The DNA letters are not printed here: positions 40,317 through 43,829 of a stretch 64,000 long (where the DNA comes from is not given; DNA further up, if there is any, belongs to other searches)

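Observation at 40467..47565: Translationally coupled four-gene operon of uncharacterised envelope proteins (PSCyt/DUF1549-LamG-DUF1553, Tat-DUF1501, Tat beta-propeller, DUF2231-cytochrome c-LRR)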

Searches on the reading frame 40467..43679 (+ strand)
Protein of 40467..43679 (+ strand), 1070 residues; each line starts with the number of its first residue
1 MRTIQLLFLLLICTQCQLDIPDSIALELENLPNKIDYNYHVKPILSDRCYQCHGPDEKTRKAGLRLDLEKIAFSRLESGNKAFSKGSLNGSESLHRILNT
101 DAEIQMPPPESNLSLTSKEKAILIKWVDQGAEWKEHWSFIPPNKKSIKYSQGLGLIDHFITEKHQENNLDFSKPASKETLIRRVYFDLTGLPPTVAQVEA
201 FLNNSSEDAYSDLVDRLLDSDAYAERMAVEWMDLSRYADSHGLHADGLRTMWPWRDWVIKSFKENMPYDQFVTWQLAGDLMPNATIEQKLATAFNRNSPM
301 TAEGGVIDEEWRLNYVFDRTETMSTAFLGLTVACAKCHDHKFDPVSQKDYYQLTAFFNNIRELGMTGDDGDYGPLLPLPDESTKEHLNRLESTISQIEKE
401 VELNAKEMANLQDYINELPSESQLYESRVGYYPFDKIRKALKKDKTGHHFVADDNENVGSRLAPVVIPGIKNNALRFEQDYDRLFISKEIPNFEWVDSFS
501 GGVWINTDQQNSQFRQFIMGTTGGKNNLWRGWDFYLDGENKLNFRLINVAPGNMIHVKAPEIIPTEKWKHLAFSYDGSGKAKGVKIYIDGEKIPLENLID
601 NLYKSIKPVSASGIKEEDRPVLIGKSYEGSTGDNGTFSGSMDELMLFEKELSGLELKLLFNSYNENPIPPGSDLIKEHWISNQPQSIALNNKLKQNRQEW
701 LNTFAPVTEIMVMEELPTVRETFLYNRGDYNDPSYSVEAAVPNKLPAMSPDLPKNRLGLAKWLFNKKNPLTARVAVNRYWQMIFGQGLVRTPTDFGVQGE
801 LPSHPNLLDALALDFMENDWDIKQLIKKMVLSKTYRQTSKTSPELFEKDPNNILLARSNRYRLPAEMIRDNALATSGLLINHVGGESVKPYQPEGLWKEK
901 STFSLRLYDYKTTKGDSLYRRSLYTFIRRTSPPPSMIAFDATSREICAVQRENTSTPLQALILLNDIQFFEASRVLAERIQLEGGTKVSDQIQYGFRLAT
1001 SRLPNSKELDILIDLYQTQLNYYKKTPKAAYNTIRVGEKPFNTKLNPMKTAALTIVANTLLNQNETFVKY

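Call 3: search_protein_families(library=pfam, proteins=[window:40467-43679:+], max_evalue=0.01)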
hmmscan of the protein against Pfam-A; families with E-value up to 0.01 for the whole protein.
window:40467-43679:+ (1070 aa): 4 families
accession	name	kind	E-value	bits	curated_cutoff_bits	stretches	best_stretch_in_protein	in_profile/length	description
PF07587.16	PSD1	-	8.7e-98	327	28.5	1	755-1014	1-242/244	Protein of unknown function (DUF1553)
PF07583.16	PSCyt2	-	1.3e-86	290.3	29.8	1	156-361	2-208/209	Protein of unknown function (DUF1549)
PF13385.13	Laminin_G_3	-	1.1e-16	61.7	27.6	1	493-655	14-149/151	Concanavalin A-like lectin/glucanases superfamily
PF07635.16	PSCyt1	-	1.2e-12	48.7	22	1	49-110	1-59/59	Planctomycete cytochrome C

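Call 8: search_protein_families(library=ncbifam, proteins=[window:40467-43679:+], max_evalue=0.01)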
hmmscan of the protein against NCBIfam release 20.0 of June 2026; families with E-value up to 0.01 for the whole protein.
window:40467-43679:+ (1070 aa): 1 family
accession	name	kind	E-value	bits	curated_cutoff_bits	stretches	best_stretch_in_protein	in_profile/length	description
NF052521.1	TafC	equivalog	1.6e-07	30.7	410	1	379-662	96-362/373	TafC family fimbrial protein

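Call 11: search_solved_structures(query=window:40467-43679:+, max_evalue=1)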
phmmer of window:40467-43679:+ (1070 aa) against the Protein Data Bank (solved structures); distinct sequences matched with E-value up to 1: 0.

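Call 50: search_protein_families(library=pfam, proteins=[window:40467-43679:+], max_evalue=10)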
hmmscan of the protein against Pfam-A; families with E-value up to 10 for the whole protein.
window:40467-43679:+ (1070 aa): 9 families
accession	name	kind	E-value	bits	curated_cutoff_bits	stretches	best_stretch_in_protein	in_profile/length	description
PF07587.16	PSD1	-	8.7e-98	327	28.5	1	755-1014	1-242/244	Protein of unknown function (DUF1553)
PF07583.16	PSCyt2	-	1.3e-86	290.3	29.8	1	156-361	2-208/209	Protein of unknown function (DUF1549)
PF13385.13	Laminin_G_3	-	1.1e-16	61.7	27.6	1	493-655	14-149/151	Concanavalin A-like lectin/glucanases superfamily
PF07635.16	PSCyt1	-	1.2e-12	48.7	22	1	49-110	1-59/59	Planctomycete cytochrome C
PF14376.11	Haem_bd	-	0.029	14.8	27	1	32-56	25-49/133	Haem-binding domain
PF00034.26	Cytochrom_C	-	0.038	15.7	21.3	1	46-128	9-87/90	Cytochrome c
PF22297.1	PccH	-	0.076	13.5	24.4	1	37-68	2-32/133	PccH Cytochrome c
PF06006.17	DUF905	-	0.2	12.1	22.3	1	508-546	27-62/70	Bacterial protein of unknown function (DUF905)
PF09699.15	Paired_CXXCH_1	-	0.36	11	20.6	1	43-59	3-19/41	Doubled CXXCH motif (Paired_CXXCH_1)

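Call 51: find_homologous_proteins(query=A7, max_evalue=1e-20)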
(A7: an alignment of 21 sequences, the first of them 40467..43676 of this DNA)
Query A7 (21 sequences) (1070 aa, profile of the alignment): 8000 proteins with E <= 1e-20 among 8000 candidates; the best 120 are listed.
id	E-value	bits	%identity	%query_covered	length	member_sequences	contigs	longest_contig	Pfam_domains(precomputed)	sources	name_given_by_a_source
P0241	0.0e+0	1748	54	100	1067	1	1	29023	PF07587.17,PF07953.21,PF07635.17,PF13385.14,PF07583.17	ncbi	-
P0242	0.0e+0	1739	57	99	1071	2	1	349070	PF07587.17,PF07635.17,PF13385.14,PF07583.17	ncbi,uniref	ncbi:DUF1553 domain-containing protein [Ulvibacterium sp.]|uniref:DUF1553 domain-containing protein 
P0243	0.0e+0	1736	55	100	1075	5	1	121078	PF07587.17,PF07635.17,PF13385.14,PF07583.17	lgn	-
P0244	0.0e+0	1736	56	100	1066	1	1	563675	PF07587.17,PF07635.17,PF13385.14,PF07583.17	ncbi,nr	ncbi:DUF1553 domain-containing protein [Kriegella sp. EG-1]|nr:DUF1553 domain-containing protein [Fl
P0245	0.0e+0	1735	56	99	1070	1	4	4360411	PF07587.17,PF07635.17,PF13385.14,PF07583.17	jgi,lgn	-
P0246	0.0e+0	1734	56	100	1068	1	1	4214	PF07587.17,PF07953.21,PF07635.17,PF13385.14,PF07583.17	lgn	-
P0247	0.0e+0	1734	56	100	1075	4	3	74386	PF07587.17,PF07953.21,PF07635.17,PF13385.14,PF07583.17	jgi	jgi:hypothetical protein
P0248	0.0e+0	1733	58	100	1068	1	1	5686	PF07587.17,PF07635.17,PF13385.14,PF07583.17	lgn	-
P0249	0.0e+0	1731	57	99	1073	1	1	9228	PF07587.17,PF07635.17,PF13385.14,PF07583.17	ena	-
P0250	0.0e+0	1730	57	100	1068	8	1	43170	PF07587.17,PF07635.17,PF13385.14,PF07583.17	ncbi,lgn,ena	-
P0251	0.0e+0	1729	57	99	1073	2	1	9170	PF07587.17,PF07635.17,PF13385.14,PF07583.17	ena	-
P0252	0.0e+0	1728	55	99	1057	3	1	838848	PF07587.17,PF07635.17,PF13385.14,PF07583.17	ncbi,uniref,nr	ncbi:DUF1553 domain-containing protein [Flavobacteriaceae bacterium R33]|uniref:DUF1553 domain-conta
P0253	0.0e+0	1727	57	100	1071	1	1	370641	PF07587.17,PF07635.17,PF13385.14,PF07583.17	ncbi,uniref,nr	ncbi:DUF1553 domain-containing protein [Flavobacteriaceae bacterium TP-CH-4]|uniref:DUF1553 domain-c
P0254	0.0e+0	1727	56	100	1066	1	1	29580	PF07587.17,PF07635.17,PF13385.14,PF07583.17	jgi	-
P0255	0.0e+0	1725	57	99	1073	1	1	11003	PF07587.17,PF07635.17,PF13385.14,PF07583.17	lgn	-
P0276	0.0e+0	1714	100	100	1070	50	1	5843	PF07587.17,PF07953.21,PF07635.17,PF13385.14,PF07583.17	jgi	-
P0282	0.0e+0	1713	56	99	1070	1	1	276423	PF07587.17,PF07635.17,PF13385.14,PF07583.17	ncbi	-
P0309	0.0e+0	1699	75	99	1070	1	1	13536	PF07587.17,PF07953.21,PF07635.17,PF13385.14,PF07583.17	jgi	jgi:hypothetical protein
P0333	0.0e+0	1682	53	100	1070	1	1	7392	PF07587.17,PF07635.17,PF13385.14,PF07583.17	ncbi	ncbi:MAG: DUF1553 domain-containing protein [Aurantibacter sp.]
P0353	0.0e+0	1669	55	99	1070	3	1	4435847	PF07587.17,PF07635.17,PF13385.14,PF07583.17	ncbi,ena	-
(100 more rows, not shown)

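Call 97: search_solved_structures(query=A8, max_evalue=5, show_alignments=0)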
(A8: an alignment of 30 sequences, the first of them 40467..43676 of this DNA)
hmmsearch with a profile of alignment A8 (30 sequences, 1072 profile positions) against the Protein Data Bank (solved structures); distinct sequences matched with E-value up to 5: 5.
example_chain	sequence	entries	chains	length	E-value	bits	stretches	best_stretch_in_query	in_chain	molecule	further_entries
4qvs_A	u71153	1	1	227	3.4e-05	25.2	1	437-665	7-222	S-layer domain-containing protein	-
9e2g_4M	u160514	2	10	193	0.44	11.5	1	976-1050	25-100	MOP23A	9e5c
5c2v_A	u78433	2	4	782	1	10.3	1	35-137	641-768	HYDRAZINE SYNTHASE ALPHA SUBUNIT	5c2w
8t1i_B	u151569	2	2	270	1.2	10.1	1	374-437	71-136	Mediator of RNA polymerase II transcription subunit 4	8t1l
5hon_A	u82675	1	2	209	2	9.4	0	555-596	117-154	Extracellular arabinanase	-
